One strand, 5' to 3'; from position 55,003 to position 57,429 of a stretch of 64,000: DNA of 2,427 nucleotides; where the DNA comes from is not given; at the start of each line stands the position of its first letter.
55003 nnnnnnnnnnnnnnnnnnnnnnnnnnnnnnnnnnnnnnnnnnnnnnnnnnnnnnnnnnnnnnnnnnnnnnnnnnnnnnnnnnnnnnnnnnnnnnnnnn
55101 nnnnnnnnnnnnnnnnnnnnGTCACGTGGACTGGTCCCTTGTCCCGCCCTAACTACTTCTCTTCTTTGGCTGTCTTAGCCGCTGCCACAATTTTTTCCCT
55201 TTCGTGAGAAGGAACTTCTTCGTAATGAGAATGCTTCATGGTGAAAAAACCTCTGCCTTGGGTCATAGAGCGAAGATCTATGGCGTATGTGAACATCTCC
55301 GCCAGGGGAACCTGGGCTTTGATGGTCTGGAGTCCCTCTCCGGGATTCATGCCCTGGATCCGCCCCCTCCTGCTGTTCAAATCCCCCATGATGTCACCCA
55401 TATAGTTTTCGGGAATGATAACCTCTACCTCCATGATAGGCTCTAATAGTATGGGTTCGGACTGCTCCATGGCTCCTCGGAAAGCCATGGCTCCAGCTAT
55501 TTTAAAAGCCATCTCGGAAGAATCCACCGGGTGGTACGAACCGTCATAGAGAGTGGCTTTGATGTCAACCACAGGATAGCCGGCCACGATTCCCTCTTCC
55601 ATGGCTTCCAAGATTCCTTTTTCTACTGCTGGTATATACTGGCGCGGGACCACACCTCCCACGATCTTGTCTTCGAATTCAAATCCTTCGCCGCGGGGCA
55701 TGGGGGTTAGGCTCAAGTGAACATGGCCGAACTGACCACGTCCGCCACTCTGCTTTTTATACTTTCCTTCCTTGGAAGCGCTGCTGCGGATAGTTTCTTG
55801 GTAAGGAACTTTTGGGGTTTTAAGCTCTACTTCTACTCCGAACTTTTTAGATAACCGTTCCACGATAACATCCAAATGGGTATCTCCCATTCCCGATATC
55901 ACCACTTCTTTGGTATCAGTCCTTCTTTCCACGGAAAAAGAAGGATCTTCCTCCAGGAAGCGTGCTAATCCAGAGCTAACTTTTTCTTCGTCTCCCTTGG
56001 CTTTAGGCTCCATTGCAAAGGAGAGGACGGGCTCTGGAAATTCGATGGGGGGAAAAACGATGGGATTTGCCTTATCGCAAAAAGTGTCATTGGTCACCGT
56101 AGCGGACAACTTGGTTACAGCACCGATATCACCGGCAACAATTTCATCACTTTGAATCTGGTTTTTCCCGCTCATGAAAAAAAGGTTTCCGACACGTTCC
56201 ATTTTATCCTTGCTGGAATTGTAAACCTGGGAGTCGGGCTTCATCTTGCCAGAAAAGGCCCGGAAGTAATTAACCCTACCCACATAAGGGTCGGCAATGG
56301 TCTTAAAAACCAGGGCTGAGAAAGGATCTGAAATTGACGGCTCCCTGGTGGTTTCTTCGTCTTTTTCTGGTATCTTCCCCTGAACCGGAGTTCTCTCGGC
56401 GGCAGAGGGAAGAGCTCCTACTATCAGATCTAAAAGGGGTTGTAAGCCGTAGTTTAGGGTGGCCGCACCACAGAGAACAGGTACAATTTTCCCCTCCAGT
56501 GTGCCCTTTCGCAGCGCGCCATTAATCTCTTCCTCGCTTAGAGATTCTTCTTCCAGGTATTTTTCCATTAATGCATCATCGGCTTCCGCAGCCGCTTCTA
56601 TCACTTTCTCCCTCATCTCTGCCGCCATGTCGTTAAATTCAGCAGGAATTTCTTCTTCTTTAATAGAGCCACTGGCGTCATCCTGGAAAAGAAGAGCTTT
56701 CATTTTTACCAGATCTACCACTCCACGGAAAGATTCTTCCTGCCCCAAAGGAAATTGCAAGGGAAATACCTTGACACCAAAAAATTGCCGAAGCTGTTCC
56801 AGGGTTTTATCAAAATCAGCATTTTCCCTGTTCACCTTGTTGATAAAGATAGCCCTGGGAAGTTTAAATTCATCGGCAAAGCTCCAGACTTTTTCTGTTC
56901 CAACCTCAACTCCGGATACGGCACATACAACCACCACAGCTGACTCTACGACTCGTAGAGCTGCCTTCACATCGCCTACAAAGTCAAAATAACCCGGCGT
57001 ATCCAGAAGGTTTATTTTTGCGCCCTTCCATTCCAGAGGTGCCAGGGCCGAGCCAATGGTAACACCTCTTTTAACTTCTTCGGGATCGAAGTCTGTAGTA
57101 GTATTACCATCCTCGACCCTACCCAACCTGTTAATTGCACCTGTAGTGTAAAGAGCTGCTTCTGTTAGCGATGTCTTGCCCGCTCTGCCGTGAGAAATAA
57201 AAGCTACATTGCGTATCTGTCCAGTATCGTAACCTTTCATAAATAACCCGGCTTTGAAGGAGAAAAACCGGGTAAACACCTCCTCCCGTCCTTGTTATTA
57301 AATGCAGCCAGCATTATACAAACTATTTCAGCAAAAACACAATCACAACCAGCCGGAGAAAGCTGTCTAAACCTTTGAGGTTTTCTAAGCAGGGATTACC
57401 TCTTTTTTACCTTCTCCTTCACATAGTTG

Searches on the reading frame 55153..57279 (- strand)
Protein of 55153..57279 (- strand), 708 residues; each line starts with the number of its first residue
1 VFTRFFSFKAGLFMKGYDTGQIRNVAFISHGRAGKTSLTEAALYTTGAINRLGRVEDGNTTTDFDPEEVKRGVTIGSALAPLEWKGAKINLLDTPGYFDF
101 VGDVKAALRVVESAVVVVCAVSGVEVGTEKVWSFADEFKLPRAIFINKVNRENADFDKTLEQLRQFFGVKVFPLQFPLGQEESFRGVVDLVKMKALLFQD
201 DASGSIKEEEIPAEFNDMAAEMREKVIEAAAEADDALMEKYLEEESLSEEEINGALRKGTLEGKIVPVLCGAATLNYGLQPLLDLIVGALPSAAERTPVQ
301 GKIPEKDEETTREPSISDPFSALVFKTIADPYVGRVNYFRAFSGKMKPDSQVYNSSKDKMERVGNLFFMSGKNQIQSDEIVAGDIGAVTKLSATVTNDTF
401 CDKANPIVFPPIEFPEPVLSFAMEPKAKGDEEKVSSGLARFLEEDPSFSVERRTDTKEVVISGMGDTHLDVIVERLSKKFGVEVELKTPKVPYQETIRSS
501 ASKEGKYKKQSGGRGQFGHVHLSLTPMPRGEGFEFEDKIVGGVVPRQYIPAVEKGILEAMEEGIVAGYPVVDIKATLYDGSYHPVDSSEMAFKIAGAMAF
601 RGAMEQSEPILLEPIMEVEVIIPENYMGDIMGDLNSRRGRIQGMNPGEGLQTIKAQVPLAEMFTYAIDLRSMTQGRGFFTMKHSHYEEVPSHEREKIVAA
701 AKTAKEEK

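Call 23: list_cluster_members(proteins=[P0001, window:55153-57279:-, window:16980-17432:-, window:18722-20608:-])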
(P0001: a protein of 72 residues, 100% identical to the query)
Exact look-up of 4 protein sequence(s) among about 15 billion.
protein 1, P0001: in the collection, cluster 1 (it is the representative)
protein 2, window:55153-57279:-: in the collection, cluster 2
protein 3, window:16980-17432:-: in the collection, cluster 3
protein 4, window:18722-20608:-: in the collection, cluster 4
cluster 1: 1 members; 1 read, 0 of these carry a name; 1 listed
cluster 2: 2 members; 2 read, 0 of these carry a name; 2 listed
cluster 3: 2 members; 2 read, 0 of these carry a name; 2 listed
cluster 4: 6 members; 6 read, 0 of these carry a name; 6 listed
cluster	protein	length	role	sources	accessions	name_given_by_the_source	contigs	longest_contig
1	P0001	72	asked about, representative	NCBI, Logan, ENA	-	-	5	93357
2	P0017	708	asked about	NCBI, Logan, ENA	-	-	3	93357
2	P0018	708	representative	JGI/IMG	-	-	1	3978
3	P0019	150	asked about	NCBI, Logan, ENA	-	-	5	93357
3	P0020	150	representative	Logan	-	-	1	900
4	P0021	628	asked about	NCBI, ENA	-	-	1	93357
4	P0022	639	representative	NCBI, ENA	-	-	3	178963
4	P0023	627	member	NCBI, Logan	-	-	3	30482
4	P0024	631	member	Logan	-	-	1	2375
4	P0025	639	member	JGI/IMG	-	-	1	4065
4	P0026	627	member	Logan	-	-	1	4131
